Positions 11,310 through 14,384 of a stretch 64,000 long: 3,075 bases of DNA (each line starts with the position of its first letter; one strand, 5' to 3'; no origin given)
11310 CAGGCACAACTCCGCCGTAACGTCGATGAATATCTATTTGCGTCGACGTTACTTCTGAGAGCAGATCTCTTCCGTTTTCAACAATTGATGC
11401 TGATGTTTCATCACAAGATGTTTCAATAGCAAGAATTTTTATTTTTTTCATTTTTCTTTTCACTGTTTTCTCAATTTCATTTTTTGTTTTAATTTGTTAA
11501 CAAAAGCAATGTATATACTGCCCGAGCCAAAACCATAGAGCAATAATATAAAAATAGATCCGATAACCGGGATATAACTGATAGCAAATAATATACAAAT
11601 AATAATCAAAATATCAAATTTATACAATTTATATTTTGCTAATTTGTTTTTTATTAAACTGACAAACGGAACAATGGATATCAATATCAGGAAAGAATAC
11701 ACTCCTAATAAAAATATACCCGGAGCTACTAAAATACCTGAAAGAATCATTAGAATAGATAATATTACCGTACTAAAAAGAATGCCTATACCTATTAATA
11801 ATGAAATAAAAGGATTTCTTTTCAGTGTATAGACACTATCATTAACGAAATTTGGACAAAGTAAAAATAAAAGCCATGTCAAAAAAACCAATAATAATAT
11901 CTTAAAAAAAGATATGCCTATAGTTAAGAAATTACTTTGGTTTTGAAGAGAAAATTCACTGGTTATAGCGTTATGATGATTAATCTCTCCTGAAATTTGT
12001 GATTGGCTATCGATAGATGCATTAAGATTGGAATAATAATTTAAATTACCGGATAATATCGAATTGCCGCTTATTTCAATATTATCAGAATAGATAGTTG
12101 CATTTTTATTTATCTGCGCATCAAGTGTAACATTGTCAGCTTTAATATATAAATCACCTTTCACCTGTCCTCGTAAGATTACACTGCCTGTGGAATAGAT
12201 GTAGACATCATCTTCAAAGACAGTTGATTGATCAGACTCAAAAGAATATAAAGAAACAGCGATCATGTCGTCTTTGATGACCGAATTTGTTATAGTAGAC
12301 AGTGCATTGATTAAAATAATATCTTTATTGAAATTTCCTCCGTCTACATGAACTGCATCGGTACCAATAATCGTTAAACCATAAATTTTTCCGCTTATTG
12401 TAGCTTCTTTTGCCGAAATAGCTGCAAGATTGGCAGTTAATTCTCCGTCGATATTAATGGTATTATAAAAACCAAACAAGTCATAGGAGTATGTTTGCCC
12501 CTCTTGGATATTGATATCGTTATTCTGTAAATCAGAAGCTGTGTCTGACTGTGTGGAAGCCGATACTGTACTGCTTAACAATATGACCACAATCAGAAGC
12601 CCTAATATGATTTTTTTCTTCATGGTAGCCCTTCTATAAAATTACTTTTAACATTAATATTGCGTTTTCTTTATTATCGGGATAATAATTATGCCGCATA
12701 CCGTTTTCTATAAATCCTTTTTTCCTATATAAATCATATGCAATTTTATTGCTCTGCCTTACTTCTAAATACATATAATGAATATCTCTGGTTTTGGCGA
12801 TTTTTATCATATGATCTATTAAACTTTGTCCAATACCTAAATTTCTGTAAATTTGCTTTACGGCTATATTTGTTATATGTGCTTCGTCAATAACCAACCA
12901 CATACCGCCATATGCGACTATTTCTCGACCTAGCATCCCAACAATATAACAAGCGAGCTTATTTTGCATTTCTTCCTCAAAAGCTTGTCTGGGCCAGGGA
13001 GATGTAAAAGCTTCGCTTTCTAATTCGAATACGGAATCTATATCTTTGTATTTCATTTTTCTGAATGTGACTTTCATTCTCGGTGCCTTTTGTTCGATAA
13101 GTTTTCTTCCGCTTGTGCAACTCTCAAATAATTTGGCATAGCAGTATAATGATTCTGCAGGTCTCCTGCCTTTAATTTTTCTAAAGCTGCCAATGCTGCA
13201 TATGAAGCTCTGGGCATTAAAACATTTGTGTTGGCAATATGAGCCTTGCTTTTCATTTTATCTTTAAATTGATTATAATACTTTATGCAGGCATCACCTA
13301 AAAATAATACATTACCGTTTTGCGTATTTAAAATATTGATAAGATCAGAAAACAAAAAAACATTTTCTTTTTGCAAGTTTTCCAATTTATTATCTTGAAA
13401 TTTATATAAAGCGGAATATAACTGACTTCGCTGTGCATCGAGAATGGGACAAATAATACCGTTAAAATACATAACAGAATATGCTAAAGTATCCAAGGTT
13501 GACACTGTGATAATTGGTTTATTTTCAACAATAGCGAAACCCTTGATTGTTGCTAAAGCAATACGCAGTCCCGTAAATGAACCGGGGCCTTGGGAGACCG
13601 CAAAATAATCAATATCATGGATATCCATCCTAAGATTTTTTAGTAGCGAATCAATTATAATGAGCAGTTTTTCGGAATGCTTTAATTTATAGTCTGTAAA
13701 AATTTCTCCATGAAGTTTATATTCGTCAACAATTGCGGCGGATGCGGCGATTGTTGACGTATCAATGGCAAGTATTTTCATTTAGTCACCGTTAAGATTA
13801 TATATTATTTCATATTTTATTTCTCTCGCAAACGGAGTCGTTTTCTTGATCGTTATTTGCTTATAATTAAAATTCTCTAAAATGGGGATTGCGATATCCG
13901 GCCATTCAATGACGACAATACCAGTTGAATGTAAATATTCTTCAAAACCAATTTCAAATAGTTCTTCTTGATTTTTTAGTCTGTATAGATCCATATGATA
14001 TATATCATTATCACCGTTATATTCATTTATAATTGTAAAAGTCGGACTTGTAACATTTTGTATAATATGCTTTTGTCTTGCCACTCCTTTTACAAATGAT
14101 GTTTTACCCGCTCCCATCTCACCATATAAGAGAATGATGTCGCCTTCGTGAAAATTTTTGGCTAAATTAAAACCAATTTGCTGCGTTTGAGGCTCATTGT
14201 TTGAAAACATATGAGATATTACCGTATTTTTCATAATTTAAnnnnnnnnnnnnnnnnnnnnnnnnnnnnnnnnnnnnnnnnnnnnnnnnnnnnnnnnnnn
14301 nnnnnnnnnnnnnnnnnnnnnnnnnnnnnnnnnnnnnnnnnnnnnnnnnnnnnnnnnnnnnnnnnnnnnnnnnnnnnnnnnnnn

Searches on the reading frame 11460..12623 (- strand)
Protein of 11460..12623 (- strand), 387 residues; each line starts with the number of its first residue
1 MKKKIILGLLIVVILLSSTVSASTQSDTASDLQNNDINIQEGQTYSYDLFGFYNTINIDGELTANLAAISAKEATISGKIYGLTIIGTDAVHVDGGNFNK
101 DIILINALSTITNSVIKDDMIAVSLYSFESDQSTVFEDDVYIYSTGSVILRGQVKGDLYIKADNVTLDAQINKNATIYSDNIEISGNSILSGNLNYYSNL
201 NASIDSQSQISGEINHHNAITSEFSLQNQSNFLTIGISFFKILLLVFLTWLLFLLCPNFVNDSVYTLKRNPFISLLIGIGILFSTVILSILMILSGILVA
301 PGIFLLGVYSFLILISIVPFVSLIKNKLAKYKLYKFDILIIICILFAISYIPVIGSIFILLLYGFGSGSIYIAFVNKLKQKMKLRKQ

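Call 12: search_protein_families(library=pfam, proteins=[window:11460-12623:-])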
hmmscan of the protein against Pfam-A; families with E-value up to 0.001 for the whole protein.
window:11460-12623:- (387 aa): 1 family
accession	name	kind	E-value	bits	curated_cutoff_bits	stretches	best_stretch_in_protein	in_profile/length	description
PF04519.19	Bactofilin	-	1.4e-05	25.7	27.9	1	142-219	13-85/98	Polymer-forming cytoskeletal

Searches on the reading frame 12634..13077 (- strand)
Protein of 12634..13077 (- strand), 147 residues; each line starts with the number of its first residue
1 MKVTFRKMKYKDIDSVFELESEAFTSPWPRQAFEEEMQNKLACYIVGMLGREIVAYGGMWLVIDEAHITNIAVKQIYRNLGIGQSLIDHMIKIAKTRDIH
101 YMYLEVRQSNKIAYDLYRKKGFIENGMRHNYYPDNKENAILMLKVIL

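Call 12: search_protein_families(library=pfam, proteins=[window:12634-13077:-])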
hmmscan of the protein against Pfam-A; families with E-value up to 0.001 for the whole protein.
window:12634-13077:- (147 aa): 6 families
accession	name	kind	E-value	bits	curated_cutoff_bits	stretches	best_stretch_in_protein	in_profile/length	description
PF00583.31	Acetyltransf_1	-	1e-18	68.1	20.7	1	14-122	2-116/116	Acetyltransferase (GNAT) family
PF13673.13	Acetyltransf_10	-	2.2e-12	47.5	23.6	1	22-125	11-110/128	Acetyltransferase (GNAT) domain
PF13508.13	Acetyltransf_7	-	4.7e-11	43.3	27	1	44-123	5-83/84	Acetyltransferase (GNAT) domain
PF13527.13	Acetyltransf_9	-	2.8e-06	27.8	25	1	6-122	3-124/127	Acetyltransferase (GNAT) domain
PF13420.13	Acetyltransf_4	-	5.3e-05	23.7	24.3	1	65-137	75-149/155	Acetyltransferase (GNAT) domain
PF08445.16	FR47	-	6.9e-05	23.2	22.1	1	60-125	16-80/86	FR47-like protein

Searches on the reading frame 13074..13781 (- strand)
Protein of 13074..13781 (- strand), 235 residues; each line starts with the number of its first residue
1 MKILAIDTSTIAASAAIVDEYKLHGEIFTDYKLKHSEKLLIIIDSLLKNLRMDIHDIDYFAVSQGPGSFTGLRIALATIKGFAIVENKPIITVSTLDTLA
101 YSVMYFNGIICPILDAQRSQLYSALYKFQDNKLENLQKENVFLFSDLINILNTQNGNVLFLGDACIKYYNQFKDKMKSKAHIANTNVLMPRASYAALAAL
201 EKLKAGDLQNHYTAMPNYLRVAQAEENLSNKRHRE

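Call 12: search_protein_families(library=pfam, proteins=[window:13074-13781:-])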
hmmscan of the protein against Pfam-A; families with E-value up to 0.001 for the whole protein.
window:13074-13781:- (235 aa): 1 family
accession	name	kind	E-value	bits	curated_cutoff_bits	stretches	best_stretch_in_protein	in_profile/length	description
PF00814.31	TsaD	-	5.7e-30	105.3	24.8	1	34-227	28-263/264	tRNA N6-adenosine threonylcarbamoyltransferase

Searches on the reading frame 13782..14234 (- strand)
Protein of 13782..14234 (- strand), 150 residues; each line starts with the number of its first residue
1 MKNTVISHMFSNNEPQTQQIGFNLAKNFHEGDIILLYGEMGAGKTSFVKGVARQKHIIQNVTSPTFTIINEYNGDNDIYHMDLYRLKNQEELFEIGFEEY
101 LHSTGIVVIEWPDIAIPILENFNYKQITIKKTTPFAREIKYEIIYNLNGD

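Call 12: search_protein_families(library=pfam, proteins=[window:13782-14234:-])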
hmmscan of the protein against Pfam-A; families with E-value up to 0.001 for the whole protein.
window:13782-14234:- (150 aa): 1 family
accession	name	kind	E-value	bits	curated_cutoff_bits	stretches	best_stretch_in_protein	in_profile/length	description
PF02367.23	TsaE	-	7.8e-39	133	26.6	1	12-133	2-122/128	Threonylcarbamoyl adenosine biosynthesis protein TsaE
